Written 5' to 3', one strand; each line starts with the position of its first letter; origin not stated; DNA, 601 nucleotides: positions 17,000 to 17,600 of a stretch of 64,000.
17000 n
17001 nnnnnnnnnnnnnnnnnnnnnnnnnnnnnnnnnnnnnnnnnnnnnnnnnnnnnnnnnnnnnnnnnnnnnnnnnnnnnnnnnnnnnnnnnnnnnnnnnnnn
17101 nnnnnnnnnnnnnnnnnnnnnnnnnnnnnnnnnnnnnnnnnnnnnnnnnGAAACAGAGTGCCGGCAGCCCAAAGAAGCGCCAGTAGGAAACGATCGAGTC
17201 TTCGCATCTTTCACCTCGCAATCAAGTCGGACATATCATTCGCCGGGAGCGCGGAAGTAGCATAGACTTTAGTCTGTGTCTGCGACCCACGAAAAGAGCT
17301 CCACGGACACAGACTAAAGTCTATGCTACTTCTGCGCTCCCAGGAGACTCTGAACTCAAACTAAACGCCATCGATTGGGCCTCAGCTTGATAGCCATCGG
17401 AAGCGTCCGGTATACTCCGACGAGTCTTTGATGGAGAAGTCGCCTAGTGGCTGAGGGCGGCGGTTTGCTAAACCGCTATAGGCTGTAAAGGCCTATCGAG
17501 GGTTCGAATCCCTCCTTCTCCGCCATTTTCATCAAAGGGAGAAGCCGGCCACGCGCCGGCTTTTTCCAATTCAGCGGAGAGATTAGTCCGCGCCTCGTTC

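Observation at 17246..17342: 97-nt near-perfect hairpin (36-bp stem) immediately upstream of tRNA-Ser(GCU), bearing family-A-like ends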

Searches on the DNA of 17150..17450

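Call 63: search_rna_families(source=window, start=17150, end=17450, threshold=evalue, max_evalue=1)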
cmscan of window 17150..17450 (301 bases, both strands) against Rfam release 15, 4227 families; matches with E-value up to 1: 6.
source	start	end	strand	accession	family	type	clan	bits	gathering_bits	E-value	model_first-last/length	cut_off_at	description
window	17243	17343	+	RF03857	mir-3129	Gene; miRNA;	-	47.2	90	6.9e-09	1-82/82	no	mir-3129 microRNA precursor family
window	17240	17346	-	RF03927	MIR538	Gene; miRNA;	-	31.3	100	8.1e-05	1-160/160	no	MIR538 microRNA precursor family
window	17245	17334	+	RF00745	mir-499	Gene; miRNA;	-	28.9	60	0.0004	1-80/80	no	mir-499 microRNA precursor family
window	17262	17324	+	RF03702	MIR851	Gene; miRNA;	-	25.7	90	0.0051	1-108/108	no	MIR851 microRNA precursor family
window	17252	17341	-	RF00745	mir-499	Gene; miRNA;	-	25.3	60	0.0034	1-80/80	no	mir-499 microRNA precursor family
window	17248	17337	-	RF00724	mir-282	Gene; miRNA;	-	20.2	55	0.19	1-92/92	no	mir-282 microRNA precursor family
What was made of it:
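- On Known structured RNA (Rfam 15): The relaxed search returns only sub-threshold eukaryotic miRNA-precursor models (call 63).
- Tried and rejected: The relaxed scan of 17150-17450 found only sub-threshold eukaryotic miRNA-precursor models, which are generic long-hairpin matches (call 63).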
